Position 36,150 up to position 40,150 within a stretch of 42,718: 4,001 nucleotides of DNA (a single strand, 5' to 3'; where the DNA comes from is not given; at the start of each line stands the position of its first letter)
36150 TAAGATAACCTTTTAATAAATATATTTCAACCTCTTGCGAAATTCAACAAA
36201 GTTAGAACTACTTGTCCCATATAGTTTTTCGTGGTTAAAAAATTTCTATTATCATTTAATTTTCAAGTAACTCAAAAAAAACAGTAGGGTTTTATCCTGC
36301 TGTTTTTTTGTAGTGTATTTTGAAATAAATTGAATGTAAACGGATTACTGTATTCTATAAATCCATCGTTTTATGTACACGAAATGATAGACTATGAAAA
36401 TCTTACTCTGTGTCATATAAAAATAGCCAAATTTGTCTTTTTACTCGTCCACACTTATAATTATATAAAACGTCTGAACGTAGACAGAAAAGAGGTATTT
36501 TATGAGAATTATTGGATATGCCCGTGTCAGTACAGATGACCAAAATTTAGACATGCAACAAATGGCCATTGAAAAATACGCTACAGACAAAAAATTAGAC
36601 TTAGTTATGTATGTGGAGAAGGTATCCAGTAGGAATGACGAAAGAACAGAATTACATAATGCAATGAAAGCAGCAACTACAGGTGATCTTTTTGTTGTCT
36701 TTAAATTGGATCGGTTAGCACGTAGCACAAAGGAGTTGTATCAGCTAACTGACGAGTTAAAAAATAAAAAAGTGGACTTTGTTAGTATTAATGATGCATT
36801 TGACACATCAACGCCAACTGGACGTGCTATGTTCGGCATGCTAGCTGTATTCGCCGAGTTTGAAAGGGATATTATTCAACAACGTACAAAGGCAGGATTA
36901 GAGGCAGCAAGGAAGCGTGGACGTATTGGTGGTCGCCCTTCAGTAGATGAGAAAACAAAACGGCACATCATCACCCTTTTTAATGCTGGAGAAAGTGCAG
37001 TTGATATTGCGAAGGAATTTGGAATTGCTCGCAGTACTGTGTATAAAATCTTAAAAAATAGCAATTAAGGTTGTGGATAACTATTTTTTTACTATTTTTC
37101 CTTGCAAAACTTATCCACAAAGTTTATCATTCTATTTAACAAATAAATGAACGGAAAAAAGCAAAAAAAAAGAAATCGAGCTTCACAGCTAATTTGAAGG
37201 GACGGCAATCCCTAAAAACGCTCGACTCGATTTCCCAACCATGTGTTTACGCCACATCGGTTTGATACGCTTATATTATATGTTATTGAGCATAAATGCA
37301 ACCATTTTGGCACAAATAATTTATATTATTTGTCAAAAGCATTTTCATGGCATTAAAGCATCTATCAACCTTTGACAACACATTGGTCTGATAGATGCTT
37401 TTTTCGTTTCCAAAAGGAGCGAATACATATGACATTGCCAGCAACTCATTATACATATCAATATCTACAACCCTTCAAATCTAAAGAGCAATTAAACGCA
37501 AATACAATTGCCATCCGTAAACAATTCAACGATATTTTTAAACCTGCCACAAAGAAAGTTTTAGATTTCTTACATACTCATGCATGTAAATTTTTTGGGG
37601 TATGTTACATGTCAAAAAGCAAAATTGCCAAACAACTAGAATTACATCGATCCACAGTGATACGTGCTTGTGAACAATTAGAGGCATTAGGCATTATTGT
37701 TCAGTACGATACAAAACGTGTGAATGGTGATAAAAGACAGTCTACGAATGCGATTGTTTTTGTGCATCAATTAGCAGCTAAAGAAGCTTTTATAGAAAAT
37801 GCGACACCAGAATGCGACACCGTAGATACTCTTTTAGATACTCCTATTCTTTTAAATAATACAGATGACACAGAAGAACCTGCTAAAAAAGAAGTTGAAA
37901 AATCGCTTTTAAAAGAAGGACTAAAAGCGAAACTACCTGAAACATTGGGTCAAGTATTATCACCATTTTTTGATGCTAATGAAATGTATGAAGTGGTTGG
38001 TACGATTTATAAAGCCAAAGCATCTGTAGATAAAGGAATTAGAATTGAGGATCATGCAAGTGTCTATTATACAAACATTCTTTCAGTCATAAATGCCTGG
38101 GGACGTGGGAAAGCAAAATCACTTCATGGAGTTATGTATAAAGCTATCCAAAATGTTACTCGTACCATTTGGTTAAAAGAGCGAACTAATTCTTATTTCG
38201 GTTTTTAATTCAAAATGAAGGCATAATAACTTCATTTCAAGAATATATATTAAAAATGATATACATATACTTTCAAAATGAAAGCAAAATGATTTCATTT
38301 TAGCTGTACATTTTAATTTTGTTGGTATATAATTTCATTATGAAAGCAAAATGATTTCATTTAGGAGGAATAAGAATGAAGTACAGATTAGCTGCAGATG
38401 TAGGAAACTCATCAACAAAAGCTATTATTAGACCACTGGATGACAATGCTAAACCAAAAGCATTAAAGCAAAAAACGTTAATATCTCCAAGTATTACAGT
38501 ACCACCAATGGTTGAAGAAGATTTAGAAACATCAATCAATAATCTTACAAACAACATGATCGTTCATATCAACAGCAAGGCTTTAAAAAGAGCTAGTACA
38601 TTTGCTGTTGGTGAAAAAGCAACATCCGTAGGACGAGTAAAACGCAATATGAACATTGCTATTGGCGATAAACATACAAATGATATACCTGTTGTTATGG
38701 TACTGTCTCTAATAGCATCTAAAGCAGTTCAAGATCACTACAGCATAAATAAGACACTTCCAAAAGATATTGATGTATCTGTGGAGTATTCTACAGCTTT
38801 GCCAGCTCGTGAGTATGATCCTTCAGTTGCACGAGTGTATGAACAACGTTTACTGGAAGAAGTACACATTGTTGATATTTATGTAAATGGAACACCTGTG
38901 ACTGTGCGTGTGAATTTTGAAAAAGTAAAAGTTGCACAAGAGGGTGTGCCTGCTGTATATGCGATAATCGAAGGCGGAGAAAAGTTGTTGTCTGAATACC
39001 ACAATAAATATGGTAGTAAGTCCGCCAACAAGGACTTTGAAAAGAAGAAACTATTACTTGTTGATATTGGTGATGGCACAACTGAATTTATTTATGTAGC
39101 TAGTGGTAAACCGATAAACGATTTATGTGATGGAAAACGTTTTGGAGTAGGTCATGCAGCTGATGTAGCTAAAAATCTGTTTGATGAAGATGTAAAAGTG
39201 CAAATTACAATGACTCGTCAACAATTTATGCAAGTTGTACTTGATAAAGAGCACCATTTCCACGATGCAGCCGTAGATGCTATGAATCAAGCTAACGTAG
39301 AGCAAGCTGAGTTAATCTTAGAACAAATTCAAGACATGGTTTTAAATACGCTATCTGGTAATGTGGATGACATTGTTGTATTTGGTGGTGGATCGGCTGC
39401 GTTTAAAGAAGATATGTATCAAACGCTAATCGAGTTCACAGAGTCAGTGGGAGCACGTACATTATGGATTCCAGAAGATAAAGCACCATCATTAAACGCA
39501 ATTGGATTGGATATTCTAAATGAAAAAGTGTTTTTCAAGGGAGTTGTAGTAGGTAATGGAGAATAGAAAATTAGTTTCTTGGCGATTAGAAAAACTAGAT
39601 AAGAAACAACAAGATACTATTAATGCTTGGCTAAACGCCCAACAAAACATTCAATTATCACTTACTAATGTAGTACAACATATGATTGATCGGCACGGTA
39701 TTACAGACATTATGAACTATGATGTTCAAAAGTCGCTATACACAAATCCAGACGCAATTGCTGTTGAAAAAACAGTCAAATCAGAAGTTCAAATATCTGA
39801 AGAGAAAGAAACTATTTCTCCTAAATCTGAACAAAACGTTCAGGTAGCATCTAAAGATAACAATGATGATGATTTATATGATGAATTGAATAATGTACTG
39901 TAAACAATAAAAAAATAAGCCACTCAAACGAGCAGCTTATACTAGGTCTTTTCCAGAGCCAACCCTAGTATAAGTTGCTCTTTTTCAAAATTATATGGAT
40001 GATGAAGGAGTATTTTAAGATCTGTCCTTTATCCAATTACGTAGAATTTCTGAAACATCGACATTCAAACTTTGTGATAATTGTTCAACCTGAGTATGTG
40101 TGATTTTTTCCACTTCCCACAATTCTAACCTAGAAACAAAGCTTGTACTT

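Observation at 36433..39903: Plasmid-maintenance island inside a complete temperate myovirus with no full-size integrase: a phage-plasmid with two replication modules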

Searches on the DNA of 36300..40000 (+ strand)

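Call 6: search_dna_similar(query=window:36300-40000:+, collection=phages, mode=near, max_rows=20)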
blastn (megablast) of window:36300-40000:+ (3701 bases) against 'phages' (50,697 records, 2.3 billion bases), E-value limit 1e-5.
No match.

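Call 7: search_dna_similar(query=window:36300-40000:+, collection=plasmids, mode=near, max_rows=20)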
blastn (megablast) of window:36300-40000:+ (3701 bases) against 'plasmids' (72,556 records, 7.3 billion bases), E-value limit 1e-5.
Records with a match: 2; places in all: 4; records where one place covers at least 80% of the query: 0.
Best place of each record, by identity: 90-95% 2.
By first word of the organism name: Lysinibacillus 2.
By predicted mobility (MOB-suite, as given by PLSDB): non-mobilizable 2.
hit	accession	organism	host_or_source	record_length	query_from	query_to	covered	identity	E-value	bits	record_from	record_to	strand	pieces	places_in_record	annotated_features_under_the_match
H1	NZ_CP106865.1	Lysinibacillus capsici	water,water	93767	771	1146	10%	92.6%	8e-149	536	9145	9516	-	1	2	hypothetical protein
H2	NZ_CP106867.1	Lysinibacillus capsici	water,water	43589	754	1120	10%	90.3%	5e-131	477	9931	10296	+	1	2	recombinase family protein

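Call 13: get_annotated_region(hit=H1, flank=6000)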
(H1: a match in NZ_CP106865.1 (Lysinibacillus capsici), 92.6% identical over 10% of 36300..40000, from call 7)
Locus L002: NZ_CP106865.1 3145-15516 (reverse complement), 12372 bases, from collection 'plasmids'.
description: Lysinibacillus capsici strain FN9 plasmid pFN9C, complete sequence
organism: Lysinibacillus capsici (NCBI taxid 2115968)
taxonomy: Bacteria; Bacillota; Bacilli; Bacillales; Bacillaceae; Lysinibacillus; Lysinibacillus capsici
host: -; source: water,water; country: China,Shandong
typing (MOB-suite, as given by PLSDB): non-mobilizable
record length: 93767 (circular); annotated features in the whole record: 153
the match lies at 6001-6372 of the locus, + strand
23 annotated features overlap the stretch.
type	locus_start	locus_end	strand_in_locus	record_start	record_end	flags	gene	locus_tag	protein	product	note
CDS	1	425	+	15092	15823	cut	-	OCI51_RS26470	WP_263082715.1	N-acetylmuramoyl-L-alanine amidase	GO:0009253 - peptidoglycan catabolic process [Evidence IEA]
CDS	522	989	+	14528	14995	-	-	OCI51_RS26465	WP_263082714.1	hypothetical protein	-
CDS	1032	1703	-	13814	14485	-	-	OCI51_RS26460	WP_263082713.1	hypothetical protein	-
CDS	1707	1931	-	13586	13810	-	-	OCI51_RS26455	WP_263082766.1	hypothetical protein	-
CDS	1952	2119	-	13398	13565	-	-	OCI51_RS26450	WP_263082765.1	helix-turn-helix domain-containing protein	-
CDS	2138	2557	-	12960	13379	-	-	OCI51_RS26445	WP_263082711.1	hypothetical protein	-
CDS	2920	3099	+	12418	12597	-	-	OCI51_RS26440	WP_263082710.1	hypothetical protein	-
CDS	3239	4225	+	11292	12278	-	-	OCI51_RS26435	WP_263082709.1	tyrosine-type recombinase/integrase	GO:0015074 - DNA integration [Evidence IEA]; GO:0006310 - DNA recombination [Evidence IEA]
CDS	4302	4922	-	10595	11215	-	-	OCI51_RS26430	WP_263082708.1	hypothetical protein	-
CDS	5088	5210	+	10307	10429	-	-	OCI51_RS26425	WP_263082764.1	hypothetical protein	-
CDS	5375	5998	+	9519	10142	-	-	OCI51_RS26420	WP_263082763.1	recombinase family protein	GO:0006310 - DNA recombination [Evidence IEA]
CDS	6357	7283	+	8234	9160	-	-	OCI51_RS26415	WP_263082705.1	hypothetical protein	-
CDS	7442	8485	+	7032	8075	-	parM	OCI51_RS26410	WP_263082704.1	plasmid segregation protein ParM domain-containing protein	-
CDS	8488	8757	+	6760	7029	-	-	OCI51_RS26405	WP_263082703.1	hypothetical protein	-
CDS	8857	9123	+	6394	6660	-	-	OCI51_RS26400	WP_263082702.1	hypothetical protein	-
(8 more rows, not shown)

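Call 102: search_dna_similar(query=window:37053-37435:+, collection=plasmids, mode=distant, max_rows=25, max_evalue=0.01)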
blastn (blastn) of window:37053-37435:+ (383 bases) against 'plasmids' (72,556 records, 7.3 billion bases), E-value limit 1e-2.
Records with a match: 2; places in all: 3; records where one place covers at least 80% of the query: 2.
Best place of each record, by identity: 90-95% 2.
By first word of the organism name: Lysinibacillus 2.
By predicted mobility (MOB-suite, as given by PLSDB): non-mobilizable 2.
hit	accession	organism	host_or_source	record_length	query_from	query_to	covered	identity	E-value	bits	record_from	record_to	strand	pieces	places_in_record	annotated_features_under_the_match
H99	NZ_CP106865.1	Lysinibacillus capsici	water,water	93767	1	383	100%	91.7%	3e-147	528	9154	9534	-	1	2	recombinase family protein | hypothetical protein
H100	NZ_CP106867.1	Lysinibacillus capsici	water,water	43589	1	367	96%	90.3%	3e-134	484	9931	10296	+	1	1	recombinase family protein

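Call 103: search_dna_similar(query=window:37053-37435:+, collection=phages, mode=distant, max_rows=25, max_evalue=0.01)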
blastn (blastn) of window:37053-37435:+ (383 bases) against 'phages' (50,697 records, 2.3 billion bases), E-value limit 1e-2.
No match.

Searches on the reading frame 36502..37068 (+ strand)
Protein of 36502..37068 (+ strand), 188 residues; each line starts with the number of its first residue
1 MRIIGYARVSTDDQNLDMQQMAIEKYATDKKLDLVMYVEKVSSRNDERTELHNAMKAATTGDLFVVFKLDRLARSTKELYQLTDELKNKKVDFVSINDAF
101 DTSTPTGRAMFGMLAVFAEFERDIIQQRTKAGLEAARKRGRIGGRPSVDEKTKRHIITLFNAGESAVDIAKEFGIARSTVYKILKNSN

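Call 5: search_protein_families(library=pfam, proteins=[window:36502-37068:+], max_evalue=0.01)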
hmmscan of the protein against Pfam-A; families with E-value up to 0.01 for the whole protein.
window:36502-37068:+ (188 aa): 12 families
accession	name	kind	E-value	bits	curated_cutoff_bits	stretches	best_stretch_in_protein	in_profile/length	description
PF00239.26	Resolvase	-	5.9e-46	156.6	23.3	1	3-141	1-144/145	Resolvase, N terminal domain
PF02796.21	HTH_7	-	1.1e-10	41.8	23.8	1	146-185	4-43/45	Helix-turn-helix domain of resolvase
PF13384.12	HTH_23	-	3.2e-08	33.6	24.6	1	148-186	2-40/50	Homeodomain-like domain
PF04218.19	CENP-B_N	-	4.6e-07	29.8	21.2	1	152-186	11-45/53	CENP-B N-terminal DNA-binding domain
PF13518.12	HTH_28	-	2e-05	25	25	1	153-185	2-34/52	Helix-turn-helix domain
PF13936.12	HTH_38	-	0.001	19.2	27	1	155-185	12-42/44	Helix-turn-helix domain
PF10654.15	DUF2481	-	0.0014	19.2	27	1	141-186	58-103/126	Protein of unknown function (DUF2481)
PF13565.12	HTH_32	-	0.0015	19.5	33.7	1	128-184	8-73/73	Homeodomain-like domain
PF13551.12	HTH_29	-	0.0015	19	28.1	0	155-185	3-34/64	Winged helix-turn helix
PF19610.4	DUF6115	-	0.0044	17.8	27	0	126-177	73-124/134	Family of unknown function (DUF6115)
PF17760.6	UvrA_inter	-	0.0074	16.6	23.3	0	4-59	43-96/109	UvrA interaction domain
PF04967.18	HTH_10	-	0.008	16.4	23.1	0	167-187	27-47/53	HTH DNA binding domain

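Call 20: search_protein_families(library=ncbifam, proteins=[window:36502-37068:+], max_evalue=0.01)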
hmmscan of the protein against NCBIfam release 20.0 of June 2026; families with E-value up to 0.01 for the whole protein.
window:36502-37068:+ (188 aa): 11 families
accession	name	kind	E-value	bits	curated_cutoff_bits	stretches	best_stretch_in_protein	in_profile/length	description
NF041201.1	recomb_XisF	equivalog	1.5e-21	76.9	375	1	3-143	1-143/465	fdxN element excision recombinase XisF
NF009949.0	PRK13413.1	equivalog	2.9e-21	76.1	272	1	3-186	2-195/203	master DNA invertase Mpi family serine-type recombinase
NF047343.1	SCCmet_CcrB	equivalog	1.7e-17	63.3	900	1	2-135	8-150/542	cassette chromosome recombinase CcrB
NF047344.1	SCCmet_CcrA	equivalog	2.8e-14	53.1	700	1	2-142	3-148/442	cassette chromosome recombinase CcrA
NF047347.1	SCCmet_CcrC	equivalog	2.2e-10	39.7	900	1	61-144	74-158/558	cassette chromosome recombinase CcrC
NF033518.0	transpos_IS607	equivalog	1.8e-08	34.1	110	1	2-90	55-148/187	IS607 family transposase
NF040595.1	HTH_Cbp1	equivalog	0.00019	21.3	140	1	145-188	44-87/135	CRISPR DNA repeat-binding protein Cbp1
NF049902.1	FTL_1293_fam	exception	0.002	18.3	170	1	153-183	12-42/150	FTL_1293 family small RNA FtrC-regulated protein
NF033545.0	transpos_IS630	equivalog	0.0023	17.4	100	1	154-186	3-35/299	IS630 family transposase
NF010586.0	PRK13979.1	equivalog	0.003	15.5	1475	1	72-142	324-390/957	DNA topoisomerase IV subunit A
NF033789.1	repress_SdpR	subfamily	0.0069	16.3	100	0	149-182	6-40/79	autorepressor SdpR family transcription factor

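Call 21: search_protein_families(library=phrogs, proteins=[window:36502-37068:+], max_evalue=0.001)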
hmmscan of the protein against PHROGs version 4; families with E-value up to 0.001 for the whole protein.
window:36502-37068:+ (188 aa): 11 families
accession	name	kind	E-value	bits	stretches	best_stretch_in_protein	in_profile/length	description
phrog_125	-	DNA, RNA and nucleotide metabolism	2e-64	218.6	1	1-187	20-203/254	DNA invertase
phrog_95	-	integration and excision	1.7e-37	130.4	1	1-146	88-244/651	integrase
phrog_664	-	DNA, RNA and nucleotide metabolism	1.3e-10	42.5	1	103-183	30-120/210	DNA binding protein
phrog_6620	-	integration and excision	7.4e-07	29.9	1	2-97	57-156/201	transposase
phrog_8275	-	DNA, RNA and nucleotide metabolism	2e-06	28.5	1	3-56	2-50/51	DNA invertase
phrog_20467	-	DNA, RNA and nucleotide metabolism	0.00012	22.9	1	150-186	65-101/112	HNH endonuclease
phrog_9586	-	unknown function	0.00015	22.6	1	153-186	264-299/313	-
phrog_1303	-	DNA, RNA and nucleotide metabolism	0.00017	22.4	1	149-186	25-62/184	DNA binding protein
phrog_11420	-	DNA, RNA and nucleotide metabolism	0.00021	22.4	1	153-186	12-45/82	DNA binding protein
phrog_3855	-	DNA, RNA and nucleotide metabolism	0.00083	20.8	0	145-185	61-101/115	HTH DNA binding protein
phrog_2538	-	head and packaging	0.00095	20.3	0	149-187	4-42/129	terminase small subunit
